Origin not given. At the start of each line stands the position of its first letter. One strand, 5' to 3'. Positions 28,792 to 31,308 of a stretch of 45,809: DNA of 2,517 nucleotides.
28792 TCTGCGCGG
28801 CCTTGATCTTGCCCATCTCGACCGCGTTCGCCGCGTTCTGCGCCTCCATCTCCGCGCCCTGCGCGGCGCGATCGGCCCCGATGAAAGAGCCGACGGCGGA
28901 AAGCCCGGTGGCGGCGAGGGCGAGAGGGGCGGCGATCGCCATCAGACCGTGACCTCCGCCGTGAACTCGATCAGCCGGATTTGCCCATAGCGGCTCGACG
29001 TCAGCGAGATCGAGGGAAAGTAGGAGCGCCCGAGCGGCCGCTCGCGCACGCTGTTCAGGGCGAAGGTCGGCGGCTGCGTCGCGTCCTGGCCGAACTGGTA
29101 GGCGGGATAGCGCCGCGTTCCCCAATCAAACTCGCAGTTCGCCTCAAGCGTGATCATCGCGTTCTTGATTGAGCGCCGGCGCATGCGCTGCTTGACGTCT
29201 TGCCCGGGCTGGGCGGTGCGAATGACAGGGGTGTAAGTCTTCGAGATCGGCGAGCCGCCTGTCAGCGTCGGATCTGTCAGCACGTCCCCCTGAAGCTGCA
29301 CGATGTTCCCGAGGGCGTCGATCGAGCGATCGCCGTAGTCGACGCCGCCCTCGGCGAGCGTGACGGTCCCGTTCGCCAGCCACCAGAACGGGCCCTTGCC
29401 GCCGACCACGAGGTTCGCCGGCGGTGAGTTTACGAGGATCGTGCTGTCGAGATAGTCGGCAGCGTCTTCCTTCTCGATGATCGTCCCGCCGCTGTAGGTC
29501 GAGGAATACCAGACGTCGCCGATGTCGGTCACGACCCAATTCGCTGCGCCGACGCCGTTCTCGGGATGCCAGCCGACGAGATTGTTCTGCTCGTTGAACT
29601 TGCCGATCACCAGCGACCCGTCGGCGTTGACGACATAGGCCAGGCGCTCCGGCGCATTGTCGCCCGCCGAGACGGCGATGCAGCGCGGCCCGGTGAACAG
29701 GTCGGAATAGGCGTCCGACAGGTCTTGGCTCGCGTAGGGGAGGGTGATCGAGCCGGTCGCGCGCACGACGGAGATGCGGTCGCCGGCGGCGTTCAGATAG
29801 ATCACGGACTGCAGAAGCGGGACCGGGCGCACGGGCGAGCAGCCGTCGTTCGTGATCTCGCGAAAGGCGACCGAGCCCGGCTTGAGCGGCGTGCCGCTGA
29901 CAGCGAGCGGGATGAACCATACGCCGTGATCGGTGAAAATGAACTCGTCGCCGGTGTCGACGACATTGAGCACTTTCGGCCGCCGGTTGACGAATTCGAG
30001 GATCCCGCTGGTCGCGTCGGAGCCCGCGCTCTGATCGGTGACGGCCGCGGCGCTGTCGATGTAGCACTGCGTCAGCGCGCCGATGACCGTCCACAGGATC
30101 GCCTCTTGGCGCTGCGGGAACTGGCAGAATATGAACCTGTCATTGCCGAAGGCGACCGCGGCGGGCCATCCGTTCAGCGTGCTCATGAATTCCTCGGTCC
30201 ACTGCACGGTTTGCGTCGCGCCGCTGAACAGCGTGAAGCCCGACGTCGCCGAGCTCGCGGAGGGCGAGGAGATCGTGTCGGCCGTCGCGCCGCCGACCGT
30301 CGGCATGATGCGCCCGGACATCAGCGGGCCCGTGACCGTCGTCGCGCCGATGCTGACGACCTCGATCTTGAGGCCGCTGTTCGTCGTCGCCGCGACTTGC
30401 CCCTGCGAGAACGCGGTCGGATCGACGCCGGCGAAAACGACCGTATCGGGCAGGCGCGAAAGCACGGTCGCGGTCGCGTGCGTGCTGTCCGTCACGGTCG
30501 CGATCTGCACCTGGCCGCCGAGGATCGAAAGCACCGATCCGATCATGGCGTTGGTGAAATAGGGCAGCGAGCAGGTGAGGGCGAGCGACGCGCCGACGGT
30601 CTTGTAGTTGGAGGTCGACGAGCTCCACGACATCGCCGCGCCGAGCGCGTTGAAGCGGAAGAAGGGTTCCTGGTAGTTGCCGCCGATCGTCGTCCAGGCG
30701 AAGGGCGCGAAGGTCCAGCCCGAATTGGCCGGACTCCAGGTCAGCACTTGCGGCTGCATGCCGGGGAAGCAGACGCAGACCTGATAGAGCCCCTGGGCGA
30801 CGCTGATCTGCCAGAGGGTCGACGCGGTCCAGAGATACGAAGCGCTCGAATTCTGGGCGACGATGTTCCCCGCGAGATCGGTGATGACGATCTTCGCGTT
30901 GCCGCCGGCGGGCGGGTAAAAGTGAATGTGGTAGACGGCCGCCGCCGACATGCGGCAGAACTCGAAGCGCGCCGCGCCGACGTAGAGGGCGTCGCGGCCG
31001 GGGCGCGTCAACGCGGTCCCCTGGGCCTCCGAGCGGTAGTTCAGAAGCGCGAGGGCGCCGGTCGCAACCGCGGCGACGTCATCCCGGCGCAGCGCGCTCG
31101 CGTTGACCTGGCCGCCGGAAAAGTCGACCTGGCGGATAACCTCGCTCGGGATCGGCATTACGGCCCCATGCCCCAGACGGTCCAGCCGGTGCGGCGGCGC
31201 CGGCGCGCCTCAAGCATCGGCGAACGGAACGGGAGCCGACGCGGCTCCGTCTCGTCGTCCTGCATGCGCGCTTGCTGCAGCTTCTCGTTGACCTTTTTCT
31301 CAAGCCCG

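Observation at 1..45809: The palindromic heptamer CTGWCAG is about ten-fold over-represented and is written with rare codons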

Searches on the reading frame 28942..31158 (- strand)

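Call 7: search_protein_families(library=phrogs, proteins=[window:28942-31158:-])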
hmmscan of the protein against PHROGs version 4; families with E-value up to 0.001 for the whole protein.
window:28942-31158:- (738 aa): 2 families
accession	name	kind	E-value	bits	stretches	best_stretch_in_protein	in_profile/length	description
phrog_376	-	tail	1.2e-38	134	1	10-538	8-494/712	tail protein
phrog_15566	-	tail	2.6e-10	40.5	1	312-538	28-244/552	tail protein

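Call 61: search_protein_families(library=pfam, proteins=[window:28942-31158:-], max_evalue=0.05)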
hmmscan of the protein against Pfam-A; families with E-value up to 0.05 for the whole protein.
window:28942-31158:- (738 aa): 0 families
